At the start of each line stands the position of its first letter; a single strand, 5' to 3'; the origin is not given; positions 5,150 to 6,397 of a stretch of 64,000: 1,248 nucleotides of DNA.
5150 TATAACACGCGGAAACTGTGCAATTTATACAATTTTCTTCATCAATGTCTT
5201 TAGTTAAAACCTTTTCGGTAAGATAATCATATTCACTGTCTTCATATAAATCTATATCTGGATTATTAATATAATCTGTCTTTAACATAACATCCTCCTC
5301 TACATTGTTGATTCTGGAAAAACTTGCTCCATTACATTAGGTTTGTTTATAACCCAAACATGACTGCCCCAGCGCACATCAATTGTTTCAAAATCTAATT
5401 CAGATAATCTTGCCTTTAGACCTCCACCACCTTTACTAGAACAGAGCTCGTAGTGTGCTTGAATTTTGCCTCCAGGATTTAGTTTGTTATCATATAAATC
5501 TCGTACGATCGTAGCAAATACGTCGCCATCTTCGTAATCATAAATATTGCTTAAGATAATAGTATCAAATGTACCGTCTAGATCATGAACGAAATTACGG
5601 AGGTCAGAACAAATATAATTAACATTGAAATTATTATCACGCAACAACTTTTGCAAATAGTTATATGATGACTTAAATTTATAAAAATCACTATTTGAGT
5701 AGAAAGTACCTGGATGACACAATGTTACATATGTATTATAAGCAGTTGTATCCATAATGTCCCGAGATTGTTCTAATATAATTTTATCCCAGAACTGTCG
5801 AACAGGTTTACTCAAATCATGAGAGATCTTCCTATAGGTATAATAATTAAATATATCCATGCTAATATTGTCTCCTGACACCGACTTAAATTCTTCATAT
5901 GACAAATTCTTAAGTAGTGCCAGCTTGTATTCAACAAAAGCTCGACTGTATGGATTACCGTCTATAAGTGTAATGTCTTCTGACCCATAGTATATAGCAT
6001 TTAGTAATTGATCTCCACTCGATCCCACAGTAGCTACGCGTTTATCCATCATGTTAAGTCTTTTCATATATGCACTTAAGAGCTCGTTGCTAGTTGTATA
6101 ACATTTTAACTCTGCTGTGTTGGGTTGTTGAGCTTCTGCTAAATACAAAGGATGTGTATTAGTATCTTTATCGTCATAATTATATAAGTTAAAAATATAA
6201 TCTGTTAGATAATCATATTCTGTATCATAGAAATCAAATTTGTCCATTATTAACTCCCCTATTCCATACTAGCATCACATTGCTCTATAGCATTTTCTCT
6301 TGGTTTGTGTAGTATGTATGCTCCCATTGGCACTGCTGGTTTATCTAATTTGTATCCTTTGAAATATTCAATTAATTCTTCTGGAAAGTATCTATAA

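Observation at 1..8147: Single operon of at least nine tandem, diverged BtaA/DUF3419-like SAM-binding paralogs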

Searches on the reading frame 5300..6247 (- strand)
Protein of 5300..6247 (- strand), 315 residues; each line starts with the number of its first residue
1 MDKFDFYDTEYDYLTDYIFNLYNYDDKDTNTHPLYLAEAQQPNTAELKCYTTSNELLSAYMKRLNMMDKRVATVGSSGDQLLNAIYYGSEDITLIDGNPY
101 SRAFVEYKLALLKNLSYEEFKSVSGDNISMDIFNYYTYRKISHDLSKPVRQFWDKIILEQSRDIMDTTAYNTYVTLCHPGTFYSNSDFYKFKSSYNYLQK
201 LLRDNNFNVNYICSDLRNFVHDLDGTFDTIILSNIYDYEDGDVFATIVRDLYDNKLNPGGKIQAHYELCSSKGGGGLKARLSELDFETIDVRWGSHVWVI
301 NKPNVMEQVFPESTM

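Call 4: search_protein_families(library=pfam, proteins=[window:5300-6247:-], max_evalue=1)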
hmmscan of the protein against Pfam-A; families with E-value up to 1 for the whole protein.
window:5300-6247:- (315 aa): 2 families
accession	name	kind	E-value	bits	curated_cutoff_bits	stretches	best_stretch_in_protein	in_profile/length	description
PF11899.13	DUF3419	-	6.8e-14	52.3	28.2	1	50-177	12-143/385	Protein of unknown function (DUF3419)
PF13649.12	Methyltransf_25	-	0.044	14.9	27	1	196-252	35-90/97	Methyltransferase domain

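Call 6: search_protein_families(library=ncbifam, proteins=[window:5300-6247:-], max_evalue=0.1)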
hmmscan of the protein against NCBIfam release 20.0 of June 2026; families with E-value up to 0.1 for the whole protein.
window:5300-6247:- (315 aa): 0 families

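Call 9: search_solved_structures(query=window:5300-6247:-, max_evalue=1, show_alignments=2)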
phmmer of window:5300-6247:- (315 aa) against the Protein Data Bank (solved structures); distinct sequences matched with E-value up to 1: 1.
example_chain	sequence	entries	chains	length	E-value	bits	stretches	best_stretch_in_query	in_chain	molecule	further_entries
3fjo_A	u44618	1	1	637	0.82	11.9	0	193-231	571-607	NADPH-cytochrome P450 reductase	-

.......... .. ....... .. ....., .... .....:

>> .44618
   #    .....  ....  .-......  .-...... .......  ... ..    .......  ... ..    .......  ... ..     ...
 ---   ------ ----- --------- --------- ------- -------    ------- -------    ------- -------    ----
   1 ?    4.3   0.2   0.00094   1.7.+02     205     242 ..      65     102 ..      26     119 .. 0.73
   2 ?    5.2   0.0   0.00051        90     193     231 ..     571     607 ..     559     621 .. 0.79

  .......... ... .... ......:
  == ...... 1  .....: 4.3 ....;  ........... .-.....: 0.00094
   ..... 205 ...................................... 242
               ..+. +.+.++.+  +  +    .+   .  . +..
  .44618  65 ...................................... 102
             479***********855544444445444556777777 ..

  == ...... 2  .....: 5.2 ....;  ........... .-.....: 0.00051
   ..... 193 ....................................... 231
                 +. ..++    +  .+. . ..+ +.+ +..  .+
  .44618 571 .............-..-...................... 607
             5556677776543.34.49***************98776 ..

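Call 12: find_homologous_proteins(query=window:5300-6247:-, max_evalue=0.001)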
Query window:5300-6247:- (315 aa): 107 proteins with E <= 0.001 among 888 candidates.
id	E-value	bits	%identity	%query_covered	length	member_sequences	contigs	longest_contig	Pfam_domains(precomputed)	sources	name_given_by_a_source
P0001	8.5e-212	720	100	100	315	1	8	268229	PF11899.14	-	-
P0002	1.3e-101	358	57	100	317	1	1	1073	PF11899.14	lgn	-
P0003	6.5e-68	247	48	86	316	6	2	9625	PF11899.14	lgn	-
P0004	4.5e-58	215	42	96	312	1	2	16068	PF11899.14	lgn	-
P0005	5.9e-58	214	54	63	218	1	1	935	PF11899.14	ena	-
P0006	7.9e-58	214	46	84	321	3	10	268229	PF11899.14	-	-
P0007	2.3e-56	209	48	81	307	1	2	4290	PF11899.14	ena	-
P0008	7.4e-55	204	40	97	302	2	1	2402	PF11899.14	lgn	-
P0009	1.8e-54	203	42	87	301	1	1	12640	PF11899.14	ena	-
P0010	1.4e-53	200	45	83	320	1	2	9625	PF11899.14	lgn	-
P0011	2.9e-53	199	45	77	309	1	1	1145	PF11899.14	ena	-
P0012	8.8e-53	197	41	96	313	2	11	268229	PF11899.14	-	-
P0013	9.6e-53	197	41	96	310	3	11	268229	PF11899.14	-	-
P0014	2.1e-52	196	50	71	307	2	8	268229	PF11899.14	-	-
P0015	9.7e-52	194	42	83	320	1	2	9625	PF11899.14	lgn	-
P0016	2.1e-51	193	44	83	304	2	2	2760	PF11899.14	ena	-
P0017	8.7e-50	188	43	81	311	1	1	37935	PF11899.14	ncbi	-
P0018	2.3e-49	186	42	85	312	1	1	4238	PF11899.14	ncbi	-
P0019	3.6e-49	186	38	99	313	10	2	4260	PF11899.14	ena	-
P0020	5.7e-49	185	47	70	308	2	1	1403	PF11899.14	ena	-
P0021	6.4e-49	185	43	74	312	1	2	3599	PF11899.14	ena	-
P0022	2.6e-48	183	47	70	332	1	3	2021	PF11899.14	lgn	-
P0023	2.8e-48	183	39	93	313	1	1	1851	PF11899.14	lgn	-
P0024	3.9e-48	182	44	71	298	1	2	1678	PF11899.14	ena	-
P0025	1.0e-47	181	43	81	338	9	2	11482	PF11899.14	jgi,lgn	-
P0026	1.7e-47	180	43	83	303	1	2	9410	PF11899.14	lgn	-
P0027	2.4e-47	180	39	95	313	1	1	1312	PF11899.14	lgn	-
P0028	1.3e-46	177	41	76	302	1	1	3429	PF11899.14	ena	-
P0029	2.7e-46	176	43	75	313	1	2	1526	PF11899.14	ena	-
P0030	3.5e-46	176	40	77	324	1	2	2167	PF11899.14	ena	-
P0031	7.4e-46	175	37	98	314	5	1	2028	PF11899.14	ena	-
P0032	2.6e-45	173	44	76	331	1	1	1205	PF11899.14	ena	-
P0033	3.9e-45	172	43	76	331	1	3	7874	PF11899.14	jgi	-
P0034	7.5e-45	171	40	79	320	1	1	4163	PF11899.14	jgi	-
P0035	1.9e-44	170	44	70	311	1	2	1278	PF11899.14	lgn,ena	-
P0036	3.2e-44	169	45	70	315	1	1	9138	PF11899.14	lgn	-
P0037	7.3e-44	168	38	81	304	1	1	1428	PF11899.14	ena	-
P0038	7.4e-44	168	42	87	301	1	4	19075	PF11899.14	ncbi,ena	-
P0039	8.6e-44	168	39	81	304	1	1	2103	PF11899.14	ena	-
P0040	1.5e-43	167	39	88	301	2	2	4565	PF11899.14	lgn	-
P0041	3.3e-43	166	42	77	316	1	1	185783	PF11899.14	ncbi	-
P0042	3.8e-43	166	38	88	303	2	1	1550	PF11899.14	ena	-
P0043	4.3e-43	166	44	70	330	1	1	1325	PF11899.14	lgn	-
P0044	5.3e-43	165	38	88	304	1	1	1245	PF11899.14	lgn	-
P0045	6.7e-42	162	39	82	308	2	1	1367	PF11899.14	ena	-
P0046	2.6e-41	160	38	81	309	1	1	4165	PF11899.14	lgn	-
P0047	3.7e-41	159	43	71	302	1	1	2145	PF11899.14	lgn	-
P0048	5.2e-41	159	41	75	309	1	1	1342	PF11899.14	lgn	-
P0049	7.4e-41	158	41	75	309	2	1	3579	PF11899.14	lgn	-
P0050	4.6e-40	156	39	83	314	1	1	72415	PF11899.14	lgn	-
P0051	1.4e-39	154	42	71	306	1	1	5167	PF11899.14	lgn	-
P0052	1.5e-39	154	41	70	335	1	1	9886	PF11899.14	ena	-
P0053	2.2e-39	153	36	81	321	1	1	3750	PF11899.14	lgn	-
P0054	3.1e-39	153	38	70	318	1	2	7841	PF11899.14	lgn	-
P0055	4.1e-39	153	41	82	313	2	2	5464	PF11899.14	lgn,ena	-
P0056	4.8e-39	152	40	70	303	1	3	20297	PF11899.14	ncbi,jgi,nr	ncbi:MAG: DUF3419 family protein [Clostridiales bacterium]|nr:DUF3419 family protein [Clostridiales 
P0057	5.9e-39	152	40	73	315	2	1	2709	PF11899.14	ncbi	-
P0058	8.6e-39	152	40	77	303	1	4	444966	PF11899.14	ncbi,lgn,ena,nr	ncbi:MAG: DUF3419 family protein [Clostridia bacterium]|nr:DUF3419 family protein [Clostridia bacter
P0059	2.5e-38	150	38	82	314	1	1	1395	PF11899.14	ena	-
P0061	2.0e-37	147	39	73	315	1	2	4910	PF11899.14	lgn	-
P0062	3.5e-37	146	37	79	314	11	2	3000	PF11899.14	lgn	-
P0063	4.4e-37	146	39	74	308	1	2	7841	PF11899.14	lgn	-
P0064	4.6e-36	143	37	83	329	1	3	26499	PF11899.14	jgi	-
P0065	1.1e-35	141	35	91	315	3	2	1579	PF11899.14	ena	-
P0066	1.5e-35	141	38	70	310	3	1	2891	PF11899.14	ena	-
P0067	2.3e-35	140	40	70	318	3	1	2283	PF11899.14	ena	-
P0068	3.3e-35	140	39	70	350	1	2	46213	PF11899.14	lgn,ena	-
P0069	4.4e-35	139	38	75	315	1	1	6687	PF11899.14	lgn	-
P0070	8.3e-35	138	38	74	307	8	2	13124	PF11899.14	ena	-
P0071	9.7e-35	138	39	78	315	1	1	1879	PF11899.14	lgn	-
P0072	1.4e-33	134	37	73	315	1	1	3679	PF11899.14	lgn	-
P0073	2.4e-33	134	40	71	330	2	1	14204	PF11899.14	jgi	-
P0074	6.3e-33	132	38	72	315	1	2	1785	PF11899.14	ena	-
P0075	6.8e-33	132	34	83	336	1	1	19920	PF11899.14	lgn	-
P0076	9.1e-33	132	36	72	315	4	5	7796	PF11899.14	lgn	-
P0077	1.3e-32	131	38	72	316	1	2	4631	PF11899.14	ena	-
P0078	4.4e-32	129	40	71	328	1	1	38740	PF11899.14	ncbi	-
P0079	5.6e-32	129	39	71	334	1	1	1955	PF11899.14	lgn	-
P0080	2.4e-31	127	37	73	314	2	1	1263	PF11899.14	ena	-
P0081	3.4e-31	127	38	72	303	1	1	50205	PF11899.14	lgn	-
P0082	6.0e-31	126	45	51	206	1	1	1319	PF11899.14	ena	-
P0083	7.9e-31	125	35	80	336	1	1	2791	PF11899.14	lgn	-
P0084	8.6e-31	125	36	72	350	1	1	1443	PF11899.14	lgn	-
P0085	9.6e-31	125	37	76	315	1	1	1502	PF11899.14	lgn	-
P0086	3.8e-30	123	56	36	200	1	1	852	PF11899.14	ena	-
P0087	4.7e-30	123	56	36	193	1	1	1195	PF11899.14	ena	-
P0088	8.3e-30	122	38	70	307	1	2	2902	PF11899.14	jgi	-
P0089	1.6e-29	121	39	71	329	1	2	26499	PF11899.14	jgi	-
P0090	2.0e-29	121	55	36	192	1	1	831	PF11899.14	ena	-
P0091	2.2e-29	121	33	76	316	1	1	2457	PF11899.14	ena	-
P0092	6.1e-29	119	37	70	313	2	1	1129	PF11899.14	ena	-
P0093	6.9e-29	119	50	39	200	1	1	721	PF11899.14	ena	-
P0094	1.4e-28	118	36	76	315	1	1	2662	PF11899.14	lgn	-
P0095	2.8e-28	117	35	73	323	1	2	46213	PF11899.14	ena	-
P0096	5.0e-26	110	31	73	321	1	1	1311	PF11899.14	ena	-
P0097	1.7e-23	101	31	72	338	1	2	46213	PF11899.14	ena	-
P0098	1.7e-21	95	30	77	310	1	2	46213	PF11899.14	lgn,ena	-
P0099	2.2e-21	94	33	70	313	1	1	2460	PF11899.14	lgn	-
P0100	5.6e-21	93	32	70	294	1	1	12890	PF11899.14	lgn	-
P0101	2.2e-17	81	32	70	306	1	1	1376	PF11899.14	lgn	-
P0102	3.4e-15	74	30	80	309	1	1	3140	PF11899.14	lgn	-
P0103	4.6e-15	74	30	73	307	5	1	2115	PF11899.14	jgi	-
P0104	3.4e-13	67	30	70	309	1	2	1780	PF11899.14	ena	-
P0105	2.3e-11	61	29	65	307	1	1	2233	PF11899.14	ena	-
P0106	1.8e-10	59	29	60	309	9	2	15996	PF11899.14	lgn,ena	-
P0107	3.5e-5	41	30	70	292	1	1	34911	PF11899.14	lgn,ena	-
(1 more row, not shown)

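Call 15: find_related_loci(query=A1, collection=genome_contigs, flank=10000)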
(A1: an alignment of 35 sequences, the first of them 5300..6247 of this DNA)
Query A1 (315 aa) in genome_contigs; peptide patterns used: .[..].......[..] (x = any residue, [..] = any of these).
98 stretches matched a pattern; 66 encode a relative of the query (tblastn E <= 1e-3); 66 distinct loci.
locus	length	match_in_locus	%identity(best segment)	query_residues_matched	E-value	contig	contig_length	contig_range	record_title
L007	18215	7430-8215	43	48-303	5e-55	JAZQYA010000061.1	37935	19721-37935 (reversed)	MAG: Candidatus Onthoplasma sp. isolate T1900045161_TC20190155.MAGScoT_cleanbin_000037 SGB_5065_k141_817479, whole genom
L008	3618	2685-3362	43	48-268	6e-50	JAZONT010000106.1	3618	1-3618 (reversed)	MAG: Candidatus Onthoplasma sp. isolate T1900045635_YK20190329.MAGScoT_cleanbin_000055 SGB_8091_k141_3692970, whole geno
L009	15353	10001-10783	42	10-283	2e-47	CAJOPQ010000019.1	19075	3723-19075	uncultured Clostridia bacterium isolate Rumen_Coassembly_mag_626 genome assembly, contig: k87_2051166, whole genome shot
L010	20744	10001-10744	42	44-284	6e-47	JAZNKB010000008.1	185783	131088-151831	MAG: Candidatus Onthoplasma sp. isolate T1900044677_TS20190143.MAGScoT_cleanbin_000026 SGB_1648_k141_4404101, whole geno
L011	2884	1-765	38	55-302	3e-45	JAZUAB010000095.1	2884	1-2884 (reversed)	MAG: Candidatus Onthoplasma sp. isolate T1900045322_YK20190011.MAGScoT_cleanbin_000119 SGB_6375_k141_3796050, whole geno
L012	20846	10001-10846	36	43-307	2e-44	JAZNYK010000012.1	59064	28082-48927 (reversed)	MAG: Clostridia bacterium isolate T1900044776_TS20190242.MAGScoT_cleanbin_000024 SGB_2482_k141_948995, whole genome shot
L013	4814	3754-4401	38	48-268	1e-43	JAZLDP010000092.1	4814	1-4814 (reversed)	MAG: Clostridia bacterium isolate T1900045029_TC20190022.MAGScoT_cleanbin_000015 SGB_4447_k141_1585423, whole genome sho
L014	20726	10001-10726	41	22-263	2e-40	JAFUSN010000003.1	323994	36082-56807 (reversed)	MAG: Clostridia bacterium isolate RGIG4786 Roe_deer_Reticulum-3__c1642, whole genome shotgun sequence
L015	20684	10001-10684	41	38-269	4e-40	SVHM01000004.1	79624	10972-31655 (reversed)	MAG: Clostridiales bacterium isolate SIG384 NODE_1861_length_79624_cov_4.985094, whole genome shotgun sequence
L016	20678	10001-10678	39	48-271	1e-39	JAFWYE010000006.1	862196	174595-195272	MAG: Bacilli bacterium isolate RGIG6178 Sheep_Rectum-1__c1181, whole genome shotgun sequence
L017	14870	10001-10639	37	49-266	8e-38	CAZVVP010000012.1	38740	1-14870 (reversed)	MAG TPA_asm: uncultured Christensenella sp. isolate SRP315200_co1_240 genome assembly, contig: NODE_1275_length_38740_co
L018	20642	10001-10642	38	48-266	1e-35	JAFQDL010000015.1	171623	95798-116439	MAG: Clostridia bacterium isolate RGIG1719 Goat_Cecum-2__c801626, whole genome shotgun sequence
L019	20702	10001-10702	36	33-266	1e-35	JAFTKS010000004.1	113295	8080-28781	MAG: Clostridia bacterium isolate RGIG3907 Roe_deer_Cecum-2__c2892, whole genome shotgun sequence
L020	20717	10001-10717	32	33-273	5e-32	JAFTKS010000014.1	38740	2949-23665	MAG: Clostridia bacterium isolate RGIG3907 Roe_deer_Cecum-2__c379359, whole genome shotgun sequence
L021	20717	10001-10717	33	50-272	7e-31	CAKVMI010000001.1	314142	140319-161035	MAG: uncultured Clostridia bacterium isolate REFINED_METABAT215_TOP10_CONTIGS_1500_ASSEMBLY_K77_MERGED__Nepal_MoBio_Fibe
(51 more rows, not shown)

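Call 24: search_protein_families(library=padloc, proteins=[window:5300-6247:-], max_evalue=0.1)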
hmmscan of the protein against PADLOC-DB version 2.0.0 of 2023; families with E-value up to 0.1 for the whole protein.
window:5300-6247:- (315 aa): 0 families

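Call 27: find_encoding_contigs(protein=P0003, flank=10000, max_places=3)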
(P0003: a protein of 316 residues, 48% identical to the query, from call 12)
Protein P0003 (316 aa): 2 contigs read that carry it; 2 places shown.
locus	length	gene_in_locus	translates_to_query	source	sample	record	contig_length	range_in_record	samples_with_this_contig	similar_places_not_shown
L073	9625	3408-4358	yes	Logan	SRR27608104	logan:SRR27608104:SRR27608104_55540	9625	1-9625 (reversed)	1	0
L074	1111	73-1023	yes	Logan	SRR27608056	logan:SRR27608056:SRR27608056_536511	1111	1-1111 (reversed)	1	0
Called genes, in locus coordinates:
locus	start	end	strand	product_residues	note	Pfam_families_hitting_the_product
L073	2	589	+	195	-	?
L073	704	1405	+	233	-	PF01522:Polysacc_deac_1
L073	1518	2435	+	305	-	PF11899:DUF3419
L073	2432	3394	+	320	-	PF11899:DUF3419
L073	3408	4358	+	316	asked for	PF11899:DUF3419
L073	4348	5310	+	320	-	PF11899:DUF3419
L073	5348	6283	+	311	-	PF11899:DUF3419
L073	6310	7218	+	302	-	PF11899:DUF3419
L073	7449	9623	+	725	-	?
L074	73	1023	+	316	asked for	PF11899:DUF3419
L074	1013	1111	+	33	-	?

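Call 28: find_encoding_contigs(protein=P0068, flank=10000, max_places=3)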
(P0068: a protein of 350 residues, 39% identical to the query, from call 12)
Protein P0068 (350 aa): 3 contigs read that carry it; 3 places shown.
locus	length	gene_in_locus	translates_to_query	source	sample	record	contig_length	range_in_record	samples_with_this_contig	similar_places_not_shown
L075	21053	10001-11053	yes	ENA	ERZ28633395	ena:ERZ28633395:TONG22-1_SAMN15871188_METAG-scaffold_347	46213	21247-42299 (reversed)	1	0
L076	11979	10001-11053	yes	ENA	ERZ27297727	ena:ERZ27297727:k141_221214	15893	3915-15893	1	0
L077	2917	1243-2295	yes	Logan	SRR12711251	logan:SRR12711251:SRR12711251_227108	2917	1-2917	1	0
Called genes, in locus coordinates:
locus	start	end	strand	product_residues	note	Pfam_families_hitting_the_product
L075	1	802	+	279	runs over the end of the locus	-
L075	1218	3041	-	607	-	PF01541:GIY-YIG, PF27096:UvrC_M, PF22920:UvrC_RNaseH, PF08459:UvrC_RNaseH_dom, PF00633:HHH (faint), PF14520:HHH_5, PF12826:HHH_2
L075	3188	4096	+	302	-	PF01565:FAD_binding_4, PF02873:MurB_C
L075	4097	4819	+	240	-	PF02811:PHP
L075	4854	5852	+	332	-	PF10298:WhiA_N, PF14527:LAGLIDADG_WhiA, PF02650:HTH_WhiA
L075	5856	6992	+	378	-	PF05958:tRNA_U5-meth_tr, PF01135:PCMT (faint), PF00398:RrnaAD (weak), PF02475:TRM5-TYW2_MTfase (weak), PF09445:Methyltransf_15 (weak)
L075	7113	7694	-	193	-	-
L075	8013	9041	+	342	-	PF11899:DUF3419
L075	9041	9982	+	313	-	PF11899:DUF3419 (weak)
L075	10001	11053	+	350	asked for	PF11899:DUF3419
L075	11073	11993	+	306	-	-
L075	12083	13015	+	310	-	PF11899:DUF3419 (weak)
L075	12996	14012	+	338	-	PF11899:DUF3419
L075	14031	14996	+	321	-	PF11899:DUF3419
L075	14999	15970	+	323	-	PF11899:DUF3419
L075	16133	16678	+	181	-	PF01132:EFP, PF09285:Elong-fact-P_C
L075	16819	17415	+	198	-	PF00300:His_Phos_1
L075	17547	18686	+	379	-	PF01663:Phosphodiest, PF01676:Metalloenzyme (weak)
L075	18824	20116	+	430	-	PF03706:LPG_synthase_TM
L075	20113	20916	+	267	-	PF00106:adh_short, PF01370:Epimerase (weak), PF13561:adh_short_C2, PF08659:KR, PF08643:DUF1776 (faint)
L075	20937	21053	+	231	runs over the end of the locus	PF04973:NMN_transporter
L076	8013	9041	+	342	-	PF11899:DUF3419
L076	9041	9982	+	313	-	PF11899:DUF3419 (weak)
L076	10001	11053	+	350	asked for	PF11899:DUF3419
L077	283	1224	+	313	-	PF11899:DUF3419 (weak)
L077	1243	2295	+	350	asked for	PF11899:DUF3419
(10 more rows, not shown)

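Call 29: predict_structure(alignment_id=A2)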
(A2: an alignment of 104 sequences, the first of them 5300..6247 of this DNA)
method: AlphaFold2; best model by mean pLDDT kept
length: 315 residues; sequences in the alignment: 104
mean_pLDDT: 89.2   pTM: 0.90
mean pLDDT of the five models: 89.2, 88.9, 88.1, 88.0, 88.0
residues with pLDDT >= 90: 225; 70-90: 48; 50-70: 38; < 50: 4
segments of 3 or more residues with pLDDT < 50: none
pLDDT, mean of each block of 10 residues (from residue 1): 80 90 71 58 76 94 97 96 98 96 97 97 76 95 98 95 81 88 83 98 97 96 98 93 97 98 92 78 96 94 79 55
secondary structure, 60 per line:
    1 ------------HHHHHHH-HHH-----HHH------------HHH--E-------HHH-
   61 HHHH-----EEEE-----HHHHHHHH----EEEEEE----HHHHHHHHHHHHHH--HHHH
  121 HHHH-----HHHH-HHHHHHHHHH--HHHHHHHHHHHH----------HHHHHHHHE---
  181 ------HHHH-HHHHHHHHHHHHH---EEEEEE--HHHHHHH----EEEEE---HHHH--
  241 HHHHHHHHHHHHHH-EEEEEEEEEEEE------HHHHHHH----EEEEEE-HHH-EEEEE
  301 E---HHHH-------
elements in order: H13-19 H61-64 E70-73 H79-86 E91-96 H101-114 H117-124 H130-133 H135-144 H147-158 H169-176 H187-190 H192-204 E208-213 H216-222 E227-231 H235-238 H241-254 E256-267 H274-280 E285-290 E296-301 H305-308

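Call 31: search_protein_representatives(alignment_id=A2)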
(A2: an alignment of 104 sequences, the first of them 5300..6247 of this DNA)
Query: 104 sequences, 303 profile positions. Proteins with E-value up to 0.001 (for the whole library): 4304; up to 1e-10: 2756; up to 1e-30: 1046. The best 150 are listed.
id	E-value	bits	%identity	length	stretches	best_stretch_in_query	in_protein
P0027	8.6e-104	363.3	-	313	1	4-298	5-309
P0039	1.6e-101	355.8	-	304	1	4-299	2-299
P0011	2.2e-98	345.5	-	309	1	3-296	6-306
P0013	1.1e-97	343.2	-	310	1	3-296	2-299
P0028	1.1e-96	339.9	-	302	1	9-295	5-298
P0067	3.5e-94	331.7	-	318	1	2-300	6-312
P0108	6.2e-94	330.9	-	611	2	8-258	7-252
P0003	2.6e-93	328.9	-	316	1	8-298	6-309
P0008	4.4e-93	328.1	-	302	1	1-297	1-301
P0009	5.5e-93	327.8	-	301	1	22-298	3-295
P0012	1.2e-92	326.6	-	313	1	4-298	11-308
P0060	1.5e-92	326.4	-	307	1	3-291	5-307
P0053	2.0e-91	322.6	-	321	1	3-299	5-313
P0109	3.8e-91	321.7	-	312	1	4-298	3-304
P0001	6.3e-91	321.0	-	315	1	7-297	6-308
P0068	3.3e-85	302.2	-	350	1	2-280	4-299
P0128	5.9e-80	285.0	-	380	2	3-164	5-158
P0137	3.1e-77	276.0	-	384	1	2-274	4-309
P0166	6.2e-73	261.9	-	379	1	17-297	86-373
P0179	1.2e-70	254.4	-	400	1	8-265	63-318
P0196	5.7e-67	242.3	-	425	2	8-176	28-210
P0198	3.3e-66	239.8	-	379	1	2-294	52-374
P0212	1.2e-63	231.4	-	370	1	28-267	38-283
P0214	1.1e-62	228.3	-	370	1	7-265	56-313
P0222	1.0e-60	221.8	-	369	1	13-298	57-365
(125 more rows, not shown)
